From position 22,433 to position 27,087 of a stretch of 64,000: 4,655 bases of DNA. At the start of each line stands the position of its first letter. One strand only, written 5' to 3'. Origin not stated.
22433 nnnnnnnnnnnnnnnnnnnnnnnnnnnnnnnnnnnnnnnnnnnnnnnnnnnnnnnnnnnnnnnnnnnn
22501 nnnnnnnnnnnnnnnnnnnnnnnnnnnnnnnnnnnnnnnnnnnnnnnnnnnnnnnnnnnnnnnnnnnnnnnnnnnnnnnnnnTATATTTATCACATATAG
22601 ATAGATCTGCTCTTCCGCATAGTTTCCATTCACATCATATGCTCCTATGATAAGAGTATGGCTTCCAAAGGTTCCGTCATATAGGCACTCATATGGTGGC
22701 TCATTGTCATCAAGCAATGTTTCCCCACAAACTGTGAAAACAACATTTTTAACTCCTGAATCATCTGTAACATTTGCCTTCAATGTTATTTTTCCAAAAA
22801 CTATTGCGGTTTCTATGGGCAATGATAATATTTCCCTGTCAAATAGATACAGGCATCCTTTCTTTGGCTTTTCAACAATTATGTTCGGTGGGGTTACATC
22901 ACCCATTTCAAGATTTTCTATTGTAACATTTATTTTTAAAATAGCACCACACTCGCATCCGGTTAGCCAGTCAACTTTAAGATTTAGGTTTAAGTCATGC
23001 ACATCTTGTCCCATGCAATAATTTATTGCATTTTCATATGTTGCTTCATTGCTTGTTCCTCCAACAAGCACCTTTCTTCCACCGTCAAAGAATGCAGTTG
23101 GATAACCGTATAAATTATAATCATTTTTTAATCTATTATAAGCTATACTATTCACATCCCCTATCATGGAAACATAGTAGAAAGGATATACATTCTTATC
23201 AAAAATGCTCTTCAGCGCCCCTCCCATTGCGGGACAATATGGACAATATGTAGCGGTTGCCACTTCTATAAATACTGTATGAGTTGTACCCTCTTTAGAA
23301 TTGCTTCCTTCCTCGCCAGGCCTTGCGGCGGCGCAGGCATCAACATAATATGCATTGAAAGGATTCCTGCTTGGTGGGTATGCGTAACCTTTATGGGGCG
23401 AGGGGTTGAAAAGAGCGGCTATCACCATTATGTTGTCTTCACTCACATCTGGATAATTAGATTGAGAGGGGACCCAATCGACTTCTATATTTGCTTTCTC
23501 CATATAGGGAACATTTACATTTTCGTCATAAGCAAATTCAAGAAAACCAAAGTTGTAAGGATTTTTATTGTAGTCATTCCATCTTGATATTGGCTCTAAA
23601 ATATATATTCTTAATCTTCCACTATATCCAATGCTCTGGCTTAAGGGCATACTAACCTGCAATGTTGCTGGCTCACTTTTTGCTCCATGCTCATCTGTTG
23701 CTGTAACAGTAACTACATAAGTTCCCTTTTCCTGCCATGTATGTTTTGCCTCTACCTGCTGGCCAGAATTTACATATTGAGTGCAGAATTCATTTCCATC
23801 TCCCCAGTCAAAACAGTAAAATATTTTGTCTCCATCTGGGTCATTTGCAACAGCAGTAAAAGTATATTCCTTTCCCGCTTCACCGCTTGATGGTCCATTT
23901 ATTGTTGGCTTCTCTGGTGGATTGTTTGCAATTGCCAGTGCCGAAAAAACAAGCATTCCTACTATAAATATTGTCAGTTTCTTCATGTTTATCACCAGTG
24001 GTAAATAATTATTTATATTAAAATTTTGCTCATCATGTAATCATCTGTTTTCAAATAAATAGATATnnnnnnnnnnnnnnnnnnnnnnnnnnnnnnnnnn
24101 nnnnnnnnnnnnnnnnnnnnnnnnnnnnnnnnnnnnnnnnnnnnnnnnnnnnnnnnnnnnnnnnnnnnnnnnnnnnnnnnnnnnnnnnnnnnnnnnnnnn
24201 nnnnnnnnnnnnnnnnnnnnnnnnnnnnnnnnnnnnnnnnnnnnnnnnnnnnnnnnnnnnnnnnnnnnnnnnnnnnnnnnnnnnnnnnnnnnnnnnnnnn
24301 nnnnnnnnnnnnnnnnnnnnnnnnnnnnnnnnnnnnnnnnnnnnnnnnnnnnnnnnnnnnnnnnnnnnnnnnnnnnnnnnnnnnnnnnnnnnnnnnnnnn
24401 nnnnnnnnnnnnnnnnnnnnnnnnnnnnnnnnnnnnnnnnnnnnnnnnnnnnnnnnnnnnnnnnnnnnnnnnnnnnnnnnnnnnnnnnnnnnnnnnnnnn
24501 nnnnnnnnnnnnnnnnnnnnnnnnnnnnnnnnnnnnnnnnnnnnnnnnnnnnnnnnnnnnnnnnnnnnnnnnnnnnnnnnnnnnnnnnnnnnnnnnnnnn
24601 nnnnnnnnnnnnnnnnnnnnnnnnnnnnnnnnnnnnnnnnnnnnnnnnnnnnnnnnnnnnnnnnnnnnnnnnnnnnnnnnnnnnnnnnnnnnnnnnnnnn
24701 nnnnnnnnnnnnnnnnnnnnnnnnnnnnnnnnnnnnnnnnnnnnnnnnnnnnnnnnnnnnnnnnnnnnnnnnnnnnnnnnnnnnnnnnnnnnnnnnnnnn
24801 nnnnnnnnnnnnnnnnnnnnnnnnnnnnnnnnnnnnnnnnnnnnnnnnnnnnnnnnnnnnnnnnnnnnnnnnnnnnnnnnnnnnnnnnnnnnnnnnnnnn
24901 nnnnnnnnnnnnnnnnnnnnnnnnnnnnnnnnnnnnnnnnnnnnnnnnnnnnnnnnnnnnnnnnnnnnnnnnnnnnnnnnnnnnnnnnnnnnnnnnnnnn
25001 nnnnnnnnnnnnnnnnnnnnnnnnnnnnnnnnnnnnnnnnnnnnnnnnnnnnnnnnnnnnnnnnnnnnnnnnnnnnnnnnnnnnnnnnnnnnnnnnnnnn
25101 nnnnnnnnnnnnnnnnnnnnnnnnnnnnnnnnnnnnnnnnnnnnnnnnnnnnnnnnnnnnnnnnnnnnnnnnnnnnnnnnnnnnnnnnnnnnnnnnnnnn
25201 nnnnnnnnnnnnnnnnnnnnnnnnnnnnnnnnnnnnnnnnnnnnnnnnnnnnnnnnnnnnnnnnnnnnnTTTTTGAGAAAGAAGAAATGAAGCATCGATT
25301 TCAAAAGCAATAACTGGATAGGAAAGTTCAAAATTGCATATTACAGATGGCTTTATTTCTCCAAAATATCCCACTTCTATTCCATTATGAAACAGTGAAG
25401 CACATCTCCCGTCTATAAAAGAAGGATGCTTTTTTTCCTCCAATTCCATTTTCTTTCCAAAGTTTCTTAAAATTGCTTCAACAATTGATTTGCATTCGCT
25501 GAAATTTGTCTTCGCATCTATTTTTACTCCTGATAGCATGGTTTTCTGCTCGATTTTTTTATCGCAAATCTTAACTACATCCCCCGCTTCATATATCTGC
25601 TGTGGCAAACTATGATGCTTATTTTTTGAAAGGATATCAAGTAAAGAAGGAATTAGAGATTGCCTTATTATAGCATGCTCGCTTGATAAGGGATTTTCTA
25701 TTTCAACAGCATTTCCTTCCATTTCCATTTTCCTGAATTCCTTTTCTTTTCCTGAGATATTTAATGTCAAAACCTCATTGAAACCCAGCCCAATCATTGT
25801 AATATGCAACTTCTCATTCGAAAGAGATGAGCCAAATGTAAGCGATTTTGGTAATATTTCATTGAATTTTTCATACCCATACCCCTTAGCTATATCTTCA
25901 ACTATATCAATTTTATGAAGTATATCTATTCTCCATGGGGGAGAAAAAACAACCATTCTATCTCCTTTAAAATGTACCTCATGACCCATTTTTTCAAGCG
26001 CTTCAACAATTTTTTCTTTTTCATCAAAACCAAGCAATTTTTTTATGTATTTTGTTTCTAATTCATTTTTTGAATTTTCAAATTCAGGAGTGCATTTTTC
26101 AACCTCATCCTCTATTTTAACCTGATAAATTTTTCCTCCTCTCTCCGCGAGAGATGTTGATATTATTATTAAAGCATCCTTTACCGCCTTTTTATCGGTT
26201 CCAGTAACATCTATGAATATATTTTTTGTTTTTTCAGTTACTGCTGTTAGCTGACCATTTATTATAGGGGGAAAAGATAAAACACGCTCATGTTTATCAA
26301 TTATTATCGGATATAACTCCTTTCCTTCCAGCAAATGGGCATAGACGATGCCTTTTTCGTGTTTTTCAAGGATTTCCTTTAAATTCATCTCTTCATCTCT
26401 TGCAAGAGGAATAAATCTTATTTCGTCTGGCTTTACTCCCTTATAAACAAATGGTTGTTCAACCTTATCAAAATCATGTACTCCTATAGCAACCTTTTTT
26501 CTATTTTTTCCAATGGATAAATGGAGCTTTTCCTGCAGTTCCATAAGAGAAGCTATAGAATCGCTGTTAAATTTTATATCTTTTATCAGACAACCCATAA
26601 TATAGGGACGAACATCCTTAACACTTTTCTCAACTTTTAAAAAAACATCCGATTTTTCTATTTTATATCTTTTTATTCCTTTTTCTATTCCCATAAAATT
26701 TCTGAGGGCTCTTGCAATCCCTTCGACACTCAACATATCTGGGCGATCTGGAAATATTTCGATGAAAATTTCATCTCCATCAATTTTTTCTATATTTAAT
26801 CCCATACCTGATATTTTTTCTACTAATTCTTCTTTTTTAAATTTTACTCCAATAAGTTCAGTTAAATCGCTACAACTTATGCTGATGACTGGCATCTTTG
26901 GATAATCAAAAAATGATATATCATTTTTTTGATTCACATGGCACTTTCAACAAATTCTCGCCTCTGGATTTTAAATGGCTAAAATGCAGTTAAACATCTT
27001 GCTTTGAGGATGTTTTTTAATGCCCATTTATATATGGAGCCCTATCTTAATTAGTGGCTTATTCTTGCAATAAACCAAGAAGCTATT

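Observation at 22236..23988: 344-bp near-identical tandem duplication creating two PKD surface-protein genes with different middles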

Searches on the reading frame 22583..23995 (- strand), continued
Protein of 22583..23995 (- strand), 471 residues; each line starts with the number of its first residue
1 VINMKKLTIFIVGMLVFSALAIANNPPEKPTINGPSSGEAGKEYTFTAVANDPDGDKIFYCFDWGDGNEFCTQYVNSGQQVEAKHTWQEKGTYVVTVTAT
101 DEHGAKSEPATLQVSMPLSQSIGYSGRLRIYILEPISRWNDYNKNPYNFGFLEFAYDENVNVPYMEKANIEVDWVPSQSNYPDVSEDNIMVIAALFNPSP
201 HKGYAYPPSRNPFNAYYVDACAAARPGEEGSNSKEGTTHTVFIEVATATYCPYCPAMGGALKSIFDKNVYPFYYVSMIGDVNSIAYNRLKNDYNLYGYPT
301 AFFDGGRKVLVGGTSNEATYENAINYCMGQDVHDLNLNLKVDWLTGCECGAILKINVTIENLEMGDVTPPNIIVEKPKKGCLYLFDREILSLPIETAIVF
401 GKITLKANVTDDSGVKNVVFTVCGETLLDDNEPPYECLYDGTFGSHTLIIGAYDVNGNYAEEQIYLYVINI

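Call 57: fold_search(model_id=the predicted structure, library=pdb)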
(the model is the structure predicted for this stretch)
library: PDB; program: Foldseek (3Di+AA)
matches with E <= 10: 1959; with E <= 0.001: 13
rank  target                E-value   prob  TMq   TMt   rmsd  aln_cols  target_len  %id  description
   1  4xed                  8.2e-11  1.00  0.19  0.89   2.0        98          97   44  PKD domain of M14-like peptidase from Thermoplasmatales archaeon SCGC AB-540-F20 (released 2015-05-13)
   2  3pdd                  4.1e-07  1.00  0.20  0.44   6.9       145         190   19  Structures of Clostridium thermocellum CbhA fibronectin(III)-like modules (released 2011-11-23)
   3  3pe9_A                4.6e-06  1.00  0.17  0.79   3.0       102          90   20  Structures of Clostridium thermocellum CbhA fibronectin(III)-like modules (released 2011-11-23)
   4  3pe9_B                6.6e-06  1.00  0.16  0.77   3.1       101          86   20  Structures of Clostridium thermocellum CbhA fibronectin(III)-like modules (released 2011-11-23)
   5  3hs0_A                1.4e-05  0.96  0.15  0.12  24.5       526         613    8  Cobra Venom Factor (CVF) in complex with human factor B (released 2009-07-07)
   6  7q61_A                3.5e-05  0.82  0.15  0.07  27.3       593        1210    7  Structure of TEV conjugated A2ML1 (A2ML1-TC) (released 2022-04-20)
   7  3pe9_D                8.6e-05  1.00  0.16  0.78   3.0       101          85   20  Structures of Clostridium thermocellum CbhA fibronectin(III)-like modules (released 2011-11-23)
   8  6fg9_A                1.7e-04  0.98  0.16  0.09  22.2       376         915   11  Mouse SORCS2 ectodomain (sortilin related VPS10 domain containing receptor 2) (released 2018-08-01)
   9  7q62_A                2.2e-04  0.72  0.16  0.07  27.5       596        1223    8  Structure of TEV cleaved A2ML1 dimer (A2ML1-TT dimer) (released 2022-04-20)
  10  6fg9_B                2.8e-04  0.95  0.16  0.09  22.2       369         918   12  Mouse SORCS2 ectodomain (sortilin related VPS10 domain containing receptor 2) (released 2018-08-01)
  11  6m76                  3.4e-04  0.44  0.12  0.08  17.9       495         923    9  GH31 alpha-N-acetylgalactosaminidase from Enterococcus faecalis (released 2020-05-20)
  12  4m00_A                5.8e-04  0.47  0.16  0.15  39.7       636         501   10  Crystal structure of the ligand binding region of staphylococcal adhesion SraP (released 2014-06-18)
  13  6e57_C                9.4e-04  0.75  0.13  0.15  20.0       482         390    8  Bacteroides ovatus mixed-linkage glucan utilization locus (MLGUL) SGBP-B in complex with mixed-linkage heptasaccharide (released 2019-05-29)
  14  7zn4_b                1.2e-03  1.00  0.16  0.31  16.3       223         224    9  Tail tip of siphophage T5 : bent fibre after interaction with its bacterial receptor FhuA (released 2023-02-08)
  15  8xci_Z                1.2e-03  0.89  0.16  0.19  23.0       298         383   10  Open state of central tail fiber of bacteriophage lambda upon binding to LamB (released 2024-05-01)
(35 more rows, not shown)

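Call 59: find_encoding_contigs(protein=P0006, flank=4000, max_places=3)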
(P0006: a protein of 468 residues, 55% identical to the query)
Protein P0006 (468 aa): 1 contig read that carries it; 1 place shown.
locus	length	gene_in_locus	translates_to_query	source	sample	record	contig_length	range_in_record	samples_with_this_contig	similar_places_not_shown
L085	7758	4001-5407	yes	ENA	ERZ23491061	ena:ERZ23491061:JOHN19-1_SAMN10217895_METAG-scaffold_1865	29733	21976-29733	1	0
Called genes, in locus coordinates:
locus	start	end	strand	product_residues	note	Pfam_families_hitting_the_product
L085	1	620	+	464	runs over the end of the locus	PF00501:AMP-binding (faint), PF27533:CapK_C (faint)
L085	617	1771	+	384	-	PF04055:Radical_SAM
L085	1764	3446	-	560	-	PF01472:PUA, PF01507:PAPS_reduct, PF14697:Fer4_21 (faint), PF13746:Fer4_18 (faint), PF13187:Fer4_9 (weak)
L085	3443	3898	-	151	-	PF02481:DNA_processg_A (weak), PF18306:LDcluster4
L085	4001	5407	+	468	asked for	PF18911:PKD_4, PF00801:PKD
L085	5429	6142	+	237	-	PF18911:PKD_4, PF00801:PKD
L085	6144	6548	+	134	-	-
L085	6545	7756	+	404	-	?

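Call 60: find_encoding_contigs(protein=P0004, flank=4000, max_places=3)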
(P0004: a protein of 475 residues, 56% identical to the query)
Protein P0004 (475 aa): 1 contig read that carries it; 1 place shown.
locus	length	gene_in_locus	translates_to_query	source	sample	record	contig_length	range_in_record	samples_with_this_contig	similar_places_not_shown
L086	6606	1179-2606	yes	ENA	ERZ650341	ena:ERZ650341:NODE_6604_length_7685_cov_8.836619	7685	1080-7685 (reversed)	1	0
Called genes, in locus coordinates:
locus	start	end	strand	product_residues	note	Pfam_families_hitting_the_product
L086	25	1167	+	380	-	PF18911:PKD_4, PF00801:PKD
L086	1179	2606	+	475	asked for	PF18911:PKD_4, PF00801:PKD, PF17957:Big_7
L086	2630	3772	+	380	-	PF18911:PKD_4, PF00801:PKD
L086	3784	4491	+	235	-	PF18911:PKD_4, PF00801:PKD, PF17957:Big_7 (weak)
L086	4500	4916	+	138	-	-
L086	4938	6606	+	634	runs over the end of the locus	PF07495:Y_Y_Y, PF13205:Big_5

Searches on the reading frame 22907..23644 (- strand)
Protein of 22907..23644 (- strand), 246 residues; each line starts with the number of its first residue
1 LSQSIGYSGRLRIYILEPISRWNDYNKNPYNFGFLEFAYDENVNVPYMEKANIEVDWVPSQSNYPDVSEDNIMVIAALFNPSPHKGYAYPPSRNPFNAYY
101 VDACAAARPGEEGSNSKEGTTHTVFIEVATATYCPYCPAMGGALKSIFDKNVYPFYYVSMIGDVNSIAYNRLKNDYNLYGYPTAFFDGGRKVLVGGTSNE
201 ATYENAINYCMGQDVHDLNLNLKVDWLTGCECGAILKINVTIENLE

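Call 55: search_solved_structures(query=window:22907-23644:-, max_evalue=1)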
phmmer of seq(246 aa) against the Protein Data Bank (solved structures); distinct sequences matched with E-value up to 1: 14.
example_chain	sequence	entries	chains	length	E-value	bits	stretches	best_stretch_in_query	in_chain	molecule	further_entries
8snk_I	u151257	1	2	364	0.006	19.5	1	89-200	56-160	metformin hydrolase subunit A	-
8snf_D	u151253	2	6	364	0.009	18.9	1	89-198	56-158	metformin hydrolase subunit A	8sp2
8eky_M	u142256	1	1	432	0.015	18.2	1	126-193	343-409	Thioredoxin domain-containing protein 5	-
8ryi_B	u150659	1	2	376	0.015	18.2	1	89-198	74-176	Agmatinase family protein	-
8x3g_A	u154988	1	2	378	0.015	18.2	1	89-198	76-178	Agmatinase family protein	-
3uj1_A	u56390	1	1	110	0.019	17.8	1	125-194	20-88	Thioredoxin domain-containing protein 5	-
3uvt_A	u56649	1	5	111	0.021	17.7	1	125-193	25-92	Thioredoxin domain-containing protein 5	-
2diz_A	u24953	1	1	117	0.022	17.6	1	125-194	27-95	Thioredoxin domain-containing protein 5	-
2h1y_A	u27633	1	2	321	0.24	14.2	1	117-171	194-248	Malonyl coenzyme A-acyl carrier protein transacylase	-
1fo5_A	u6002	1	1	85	0.46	13.3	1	124-204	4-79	THIOREDOXIN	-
3zij_A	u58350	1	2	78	0.62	12.9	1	126-189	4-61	THIOREDOXIN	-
6mws_A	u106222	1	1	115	0.72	12.6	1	126-158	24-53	Glutaredoxin-1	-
3c1r_A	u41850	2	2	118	0.78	12.5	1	126-158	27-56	Glutaredoxin-1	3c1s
6cja_A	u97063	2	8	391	0.86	12.4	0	80-120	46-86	Cystathionine beta-lyase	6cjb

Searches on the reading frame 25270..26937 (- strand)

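Call 48: search_protein_families(library=pfam, proteins=[window:25270-26937:-], max_evalue=0.00001)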
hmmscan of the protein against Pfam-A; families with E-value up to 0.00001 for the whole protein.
window:25270-26937:- (556 aa): 4 families
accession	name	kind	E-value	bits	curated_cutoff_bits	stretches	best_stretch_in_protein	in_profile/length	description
PF17759.6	tRNA_synthFbeta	-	5.7e-43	147.3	22.4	1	374-548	22-213/214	Phenylalanyl tRNA synthetase beta chain CLM domain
PF03484.21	B5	-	1.3e-23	83.4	28.6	1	292-355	2-67/67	tRNA synthetase B5 domain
PF03483.22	B3_4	-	9.3e-11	42.1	29.3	1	126-254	33-134/174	B3/4 domain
PF18262.7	PhetRS_B1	-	3e-07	31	26.8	1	15-83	1-82/83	Phe-tRNA synthetase beta subunit B1 domain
